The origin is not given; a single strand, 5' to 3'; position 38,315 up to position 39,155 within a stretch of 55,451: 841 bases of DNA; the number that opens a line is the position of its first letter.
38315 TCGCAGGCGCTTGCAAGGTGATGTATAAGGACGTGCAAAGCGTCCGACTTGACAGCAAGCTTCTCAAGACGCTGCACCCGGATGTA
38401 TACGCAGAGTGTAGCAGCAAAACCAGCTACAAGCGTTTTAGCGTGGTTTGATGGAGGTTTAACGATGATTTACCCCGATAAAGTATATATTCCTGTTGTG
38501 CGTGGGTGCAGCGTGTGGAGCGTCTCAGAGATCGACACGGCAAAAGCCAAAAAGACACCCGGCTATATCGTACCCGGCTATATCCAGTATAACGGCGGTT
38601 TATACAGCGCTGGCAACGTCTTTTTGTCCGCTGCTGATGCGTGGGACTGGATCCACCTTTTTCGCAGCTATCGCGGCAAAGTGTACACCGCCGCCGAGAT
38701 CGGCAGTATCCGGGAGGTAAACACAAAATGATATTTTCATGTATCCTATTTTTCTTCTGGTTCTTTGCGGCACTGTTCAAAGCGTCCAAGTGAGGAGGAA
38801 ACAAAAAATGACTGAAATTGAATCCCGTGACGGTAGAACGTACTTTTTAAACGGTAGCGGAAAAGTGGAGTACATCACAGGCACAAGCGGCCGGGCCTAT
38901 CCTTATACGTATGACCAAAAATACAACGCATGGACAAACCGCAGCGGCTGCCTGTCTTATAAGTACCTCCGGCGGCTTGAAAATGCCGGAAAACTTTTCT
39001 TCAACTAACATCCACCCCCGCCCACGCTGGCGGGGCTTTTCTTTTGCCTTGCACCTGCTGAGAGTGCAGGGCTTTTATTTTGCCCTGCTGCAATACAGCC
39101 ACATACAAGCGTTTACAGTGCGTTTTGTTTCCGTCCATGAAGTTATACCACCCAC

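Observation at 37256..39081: Self-contained plus-strand five-gene cassette of unknown function in the middle of a 44-kb minus-strand genome arm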

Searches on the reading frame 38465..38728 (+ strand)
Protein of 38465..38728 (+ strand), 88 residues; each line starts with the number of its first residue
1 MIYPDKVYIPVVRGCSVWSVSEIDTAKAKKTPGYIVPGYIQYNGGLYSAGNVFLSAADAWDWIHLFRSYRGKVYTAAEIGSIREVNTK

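Call 8: search_protein_families(library=pfam, proteins=[window:38465-38728:+], max_evalue=0.1)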
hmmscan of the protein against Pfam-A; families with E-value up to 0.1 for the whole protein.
window:38465-38728:+ (88 aa): 0 families

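Call 9: search_protein_families(library=phrogs, proteins=[window:38465-38728:+], max_evalue=0.1)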
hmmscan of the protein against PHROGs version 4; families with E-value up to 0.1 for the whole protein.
window:38465-38728:+ (88 aa): 1 family
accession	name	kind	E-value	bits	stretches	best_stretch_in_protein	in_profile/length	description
phrog_20254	-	unknown function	0.082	14.2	0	68-84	21-37/54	-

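Call 14: search_protein_families(library=padloc, proteins=[window:38465-38728:+], max_evalue=0.1)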
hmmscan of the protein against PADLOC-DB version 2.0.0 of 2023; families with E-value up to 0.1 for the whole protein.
window:38465-38728:+ (88 aa): 0 families

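Call 15: search_protein_families(library=ncbifam, proteins=[window:38465-38728:+], max_evalue=0.1)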
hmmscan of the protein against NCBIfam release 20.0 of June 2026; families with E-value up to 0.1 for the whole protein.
window:38465-38728:+ (88 aa): 0 families

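Call 97: find_homologous_proteins(query=window:38465-38728:+, max_evalue=0.001)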
Query window:38465-38728:+ (88 aa): 44 proteins with E <= 0.001 among 45 candidates.
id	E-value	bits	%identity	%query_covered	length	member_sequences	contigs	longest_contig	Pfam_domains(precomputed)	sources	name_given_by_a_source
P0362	1.6e-51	190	76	100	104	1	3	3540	-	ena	-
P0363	1.9e-50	186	95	100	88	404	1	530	-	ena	-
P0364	4.0e-49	182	94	100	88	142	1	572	-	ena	-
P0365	7.7e-48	178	92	100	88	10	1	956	-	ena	-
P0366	1.7e-47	177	92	100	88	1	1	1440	-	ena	-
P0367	6.7e-47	175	92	100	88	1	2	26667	-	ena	-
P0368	2.3e-46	173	90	100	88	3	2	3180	-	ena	-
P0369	3.1e-46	173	90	100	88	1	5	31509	-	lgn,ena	-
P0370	3.8e-46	173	90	100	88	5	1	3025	-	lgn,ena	-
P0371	6.1e-46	172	90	100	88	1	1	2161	-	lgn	-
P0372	1.2e-45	171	90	100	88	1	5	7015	-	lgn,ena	-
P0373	1.2e-45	171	92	100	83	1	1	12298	-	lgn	-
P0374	1.6e-45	171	89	100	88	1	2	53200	-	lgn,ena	-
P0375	1.9e-45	170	89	100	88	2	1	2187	-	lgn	-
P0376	2.0e-45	170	88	100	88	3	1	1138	-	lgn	-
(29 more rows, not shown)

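Call 98: search_solved_structures(query=window:38465-38728:+, max_evalue=1)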
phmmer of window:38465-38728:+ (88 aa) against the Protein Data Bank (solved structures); distinct sequences matched with E-value up to 1: 0.

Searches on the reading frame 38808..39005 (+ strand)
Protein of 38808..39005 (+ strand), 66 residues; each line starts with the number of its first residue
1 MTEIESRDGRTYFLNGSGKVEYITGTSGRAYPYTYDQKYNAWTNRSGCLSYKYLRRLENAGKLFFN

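Call 8: search_protein_families(library=pfam, proteins=[window:38808-39005:+], max_evalue=0.1)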
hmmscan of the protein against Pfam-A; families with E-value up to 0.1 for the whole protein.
window:38808-39005:+ (66 aa): 1 family
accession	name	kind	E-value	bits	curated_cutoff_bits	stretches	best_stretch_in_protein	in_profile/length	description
PF12092.13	DUF3568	-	0.095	13.2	23.2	1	16-44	28-56/124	Protein of unknown function (DUF3568)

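Call 9: search_protein_families(library=phrogs, proteins=[window:38808-39005:+], max_evalue=0.1)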
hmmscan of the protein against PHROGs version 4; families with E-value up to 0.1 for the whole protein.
window:38808-39005:+ (66 aa): 1 family
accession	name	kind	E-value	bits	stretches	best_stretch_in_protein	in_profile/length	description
phrog_33937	-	unknown function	0.012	16.6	1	30-52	38-60/74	-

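Call 14: search_protein_families(library=padloc, proteins=[window:38808-39005:+], max_evalue=0.1)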
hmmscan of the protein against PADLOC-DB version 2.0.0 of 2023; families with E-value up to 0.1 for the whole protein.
window:38808-39005:+ (66 aa): 0 families

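Call 15: search_protein_families(library=ncbifam, proteins=[window:38808-39005:+], max_evalue=0.1)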
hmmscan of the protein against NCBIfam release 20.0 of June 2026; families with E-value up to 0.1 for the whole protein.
window:38808-39005:+ (66 aa): 0 families

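Call 99: search_solved_structures(query=window:38808-39005:+, max_evalue=1)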
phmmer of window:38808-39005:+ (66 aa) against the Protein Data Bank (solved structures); distinct sequences matched with E-value up to 1: 0.
